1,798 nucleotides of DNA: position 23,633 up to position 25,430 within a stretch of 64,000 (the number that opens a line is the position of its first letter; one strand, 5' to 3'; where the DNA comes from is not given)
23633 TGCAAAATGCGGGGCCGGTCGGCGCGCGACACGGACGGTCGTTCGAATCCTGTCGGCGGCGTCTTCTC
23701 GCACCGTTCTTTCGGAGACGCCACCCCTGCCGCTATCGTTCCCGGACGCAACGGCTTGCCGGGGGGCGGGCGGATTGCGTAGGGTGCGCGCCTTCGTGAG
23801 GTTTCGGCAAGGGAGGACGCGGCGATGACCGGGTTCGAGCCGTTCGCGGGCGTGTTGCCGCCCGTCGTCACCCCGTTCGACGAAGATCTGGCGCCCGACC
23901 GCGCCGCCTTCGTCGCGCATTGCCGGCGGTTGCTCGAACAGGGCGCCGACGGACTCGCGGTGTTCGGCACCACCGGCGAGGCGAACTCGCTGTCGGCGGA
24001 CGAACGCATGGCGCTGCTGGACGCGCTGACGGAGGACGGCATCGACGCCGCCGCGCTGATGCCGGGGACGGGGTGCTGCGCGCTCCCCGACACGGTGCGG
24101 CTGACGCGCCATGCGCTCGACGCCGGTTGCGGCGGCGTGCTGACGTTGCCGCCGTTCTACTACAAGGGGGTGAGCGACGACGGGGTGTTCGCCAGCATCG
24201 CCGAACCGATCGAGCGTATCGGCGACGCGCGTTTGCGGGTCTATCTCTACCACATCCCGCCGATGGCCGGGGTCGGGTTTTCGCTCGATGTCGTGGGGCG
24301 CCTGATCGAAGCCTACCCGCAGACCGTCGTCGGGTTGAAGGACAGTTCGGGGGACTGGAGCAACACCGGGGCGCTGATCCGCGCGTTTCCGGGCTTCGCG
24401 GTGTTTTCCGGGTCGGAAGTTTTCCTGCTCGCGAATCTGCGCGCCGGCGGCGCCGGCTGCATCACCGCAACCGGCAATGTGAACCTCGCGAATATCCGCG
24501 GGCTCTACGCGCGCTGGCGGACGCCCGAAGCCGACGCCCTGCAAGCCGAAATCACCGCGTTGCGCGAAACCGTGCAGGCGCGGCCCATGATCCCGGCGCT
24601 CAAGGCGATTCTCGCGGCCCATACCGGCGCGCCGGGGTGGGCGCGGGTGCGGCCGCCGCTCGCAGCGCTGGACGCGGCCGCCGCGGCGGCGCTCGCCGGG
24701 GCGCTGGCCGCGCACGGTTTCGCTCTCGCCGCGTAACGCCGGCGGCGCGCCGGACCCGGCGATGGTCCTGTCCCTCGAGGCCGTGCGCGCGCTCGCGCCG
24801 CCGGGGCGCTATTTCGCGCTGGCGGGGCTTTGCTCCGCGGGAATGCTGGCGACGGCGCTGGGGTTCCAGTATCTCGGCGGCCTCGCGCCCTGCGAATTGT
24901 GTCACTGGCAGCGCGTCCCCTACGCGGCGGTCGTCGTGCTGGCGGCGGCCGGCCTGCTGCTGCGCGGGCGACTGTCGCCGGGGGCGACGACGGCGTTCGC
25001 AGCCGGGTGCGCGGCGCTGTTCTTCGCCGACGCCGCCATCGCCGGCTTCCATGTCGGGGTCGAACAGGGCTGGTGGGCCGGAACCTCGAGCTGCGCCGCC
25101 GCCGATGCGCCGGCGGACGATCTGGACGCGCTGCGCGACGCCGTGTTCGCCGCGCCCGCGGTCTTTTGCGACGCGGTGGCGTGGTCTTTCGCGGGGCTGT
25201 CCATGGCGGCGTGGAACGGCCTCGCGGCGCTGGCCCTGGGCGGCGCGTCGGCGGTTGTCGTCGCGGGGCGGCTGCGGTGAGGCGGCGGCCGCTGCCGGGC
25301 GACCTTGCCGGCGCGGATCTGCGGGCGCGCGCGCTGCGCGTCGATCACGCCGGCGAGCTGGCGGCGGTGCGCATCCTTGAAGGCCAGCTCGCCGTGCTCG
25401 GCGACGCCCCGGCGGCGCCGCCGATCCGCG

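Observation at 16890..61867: Two inverted copies of a roughly 2-kb IS630+IS5 composite (plus a 23-bp shared flank) bracket about 41 kb of housekeeping genes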

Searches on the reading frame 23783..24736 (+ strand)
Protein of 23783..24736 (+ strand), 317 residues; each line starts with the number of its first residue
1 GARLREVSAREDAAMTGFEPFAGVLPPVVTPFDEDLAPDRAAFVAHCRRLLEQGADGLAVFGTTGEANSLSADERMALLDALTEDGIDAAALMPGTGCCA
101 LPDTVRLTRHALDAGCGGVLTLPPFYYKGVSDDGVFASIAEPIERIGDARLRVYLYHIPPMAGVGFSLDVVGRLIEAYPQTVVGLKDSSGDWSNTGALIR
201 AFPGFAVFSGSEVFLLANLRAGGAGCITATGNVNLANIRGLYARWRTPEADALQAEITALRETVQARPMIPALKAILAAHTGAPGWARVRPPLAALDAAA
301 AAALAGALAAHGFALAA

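Call 17: search_protein_families(library=pfam, proteins=[window:23783-24736:+], max_evalue=0.001)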
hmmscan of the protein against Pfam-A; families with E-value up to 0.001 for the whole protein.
window:23783-24736:+ (317 aa): 1 family
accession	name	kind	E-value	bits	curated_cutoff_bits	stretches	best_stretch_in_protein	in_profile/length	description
PF00701.28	DHDPS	-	5.3e-44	150.5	22.1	1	21-308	2-286/289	Dihydrodipicolinate synthetase family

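Call 46: find_encoding_contigs(protein=window:23825-24736:+, flank=10000, max_places=10)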
Protein window:23825-24736:+ (303 aa): 1 contig read that carries it; 1 place shown.
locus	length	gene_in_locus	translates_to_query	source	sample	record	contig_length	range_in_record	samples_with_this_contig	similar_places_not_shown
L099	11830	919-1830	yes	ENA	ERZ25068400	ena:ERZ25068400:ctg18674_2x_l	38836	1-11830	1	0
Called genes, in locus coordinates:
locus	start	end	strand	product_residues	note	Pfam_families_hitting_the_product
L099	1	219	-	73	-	?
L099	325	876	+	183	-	-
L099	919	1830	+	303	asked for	PF00701:DHDPS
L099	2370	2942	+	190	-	PF03232:COQ7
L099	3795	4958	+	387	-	PF16189:Creatinase_N_2, PF00557:Peptidase_M24, PF16188:Peptidase_M24_C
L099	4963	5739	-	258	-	PF07386:DUF1499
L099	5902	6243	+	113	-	PF00829:Ribosomal_L21p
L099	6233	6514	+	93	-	PF01016:Ribosomal_L27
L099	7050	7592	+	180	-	PF01926:MMR_HSR1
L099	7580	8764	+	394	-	PF00696:AA_kinase, PF01472:PUA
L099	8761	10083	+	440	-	PF00171:Aldedh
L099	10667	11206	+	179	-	PF07995:GSDH, PF22807:TrAA12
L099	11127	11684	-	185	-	-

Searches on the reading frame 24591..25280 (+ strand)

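Call 17: search_protein_families(library=pfam, proteins=[window:24591-25280:+], max_evalue=0.001)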
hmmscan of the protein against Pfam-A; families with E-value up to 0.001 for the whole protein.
window:24591-25280:+ (229 aa): 1 family
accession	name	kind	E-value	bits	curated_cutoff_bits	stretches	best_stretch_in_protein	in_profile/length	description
PF02600.21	DsbB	-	1e-29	104.3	22.1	1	74-222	4-147/148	Disulfide bond formation protein DsbB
